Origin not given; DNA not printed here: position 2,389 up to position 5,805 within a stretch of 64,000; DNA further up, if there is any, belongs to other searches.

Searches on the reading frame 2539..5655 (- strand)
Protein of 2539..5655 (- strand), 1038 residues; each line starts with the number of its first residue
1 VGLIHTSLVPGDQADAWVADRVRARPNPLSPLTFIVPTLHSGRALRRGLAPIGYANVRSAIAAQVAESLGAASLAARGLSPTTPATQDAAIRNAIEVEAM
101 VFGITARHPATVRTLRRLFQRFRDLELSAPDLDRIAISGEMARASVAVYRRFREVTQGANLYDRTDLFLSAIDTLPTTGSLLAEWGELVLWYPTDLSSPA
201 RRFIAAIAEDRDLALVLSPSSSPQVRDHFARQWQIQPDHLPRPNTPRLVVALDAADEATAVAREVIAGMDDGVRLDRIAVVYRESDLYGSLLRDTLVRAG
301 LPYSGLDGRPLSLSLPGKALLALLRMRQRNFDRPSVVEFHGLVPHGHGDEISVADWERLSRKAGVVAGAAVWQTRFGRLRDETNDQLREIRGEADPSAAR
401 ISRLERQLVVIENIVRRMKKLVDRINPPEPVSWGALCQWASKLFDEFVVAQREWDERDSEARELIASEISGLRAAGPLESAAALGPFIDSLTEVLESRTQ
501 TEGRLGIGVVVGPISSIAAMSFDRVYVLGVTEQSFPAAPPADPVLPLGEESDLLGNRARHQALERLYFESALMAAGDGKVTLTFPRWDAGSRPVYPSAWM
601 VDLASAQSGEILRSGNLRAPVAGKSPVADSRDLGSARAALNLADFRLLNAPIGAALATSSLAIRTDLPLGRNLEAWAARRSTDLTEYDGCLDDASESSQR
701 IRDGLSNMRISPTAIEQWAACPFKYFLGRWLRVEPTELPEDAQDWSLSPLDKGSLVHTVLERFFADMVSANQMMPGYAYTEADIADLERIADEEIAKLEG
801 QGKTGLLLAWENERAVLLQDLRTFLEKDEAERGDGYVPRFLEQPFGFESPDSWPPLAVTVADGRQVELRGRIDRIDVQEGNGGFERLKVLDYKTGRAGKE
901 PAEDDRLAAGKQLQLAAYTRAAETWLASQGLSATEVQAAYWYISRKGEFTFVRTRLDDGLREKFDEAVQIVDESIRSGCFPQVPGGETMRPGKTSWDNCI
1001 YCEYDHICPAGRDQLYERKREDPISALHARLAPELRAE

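Call 49: search_protein_families(library=pfam, proteins=[window:2539-5655:-], max_evalue=0.01)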
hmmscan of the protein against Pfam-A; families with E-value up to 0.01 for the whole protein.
window:2539-5655:- (1038 aa): 1 family
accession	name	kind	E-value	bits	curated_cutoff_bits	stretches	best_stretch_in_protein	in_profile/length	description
PF12705.13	PDDEXK_1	-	5.8e-36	125.1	22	1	709-1009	1-247/247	PD-(D/E)XK nuclease superfamily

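Call 64: search_protein_families(library=padloc, proteins=[window:2539-5655:-], max_evalue=0.001)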
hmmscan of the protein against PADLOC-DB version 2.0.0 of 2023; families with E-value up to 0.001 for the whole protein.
window:2539-5655:- (1038 aa): 3 families
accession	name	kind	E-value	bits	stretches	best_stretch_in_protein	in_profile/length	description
PDLC01447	Cas4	-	1.2e-06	27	1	707-1009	2-158/161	"CAS-I,CAS-II,CAS-III,CAS-IV,CAS-V,CAS-VI; acquisition_associated"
PDLC01250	Cas4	-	6.2e-05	21.3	0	864-1009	58-168/168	"CAS-I,CAS-II,CAS-III,CAS-IV,CAS-V,CAS-VI; acquisition_associated"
PDLC00943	Cas4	-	9.6e-05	20.4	0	864-1009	64-179/180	CRISPR-associated protein Cas4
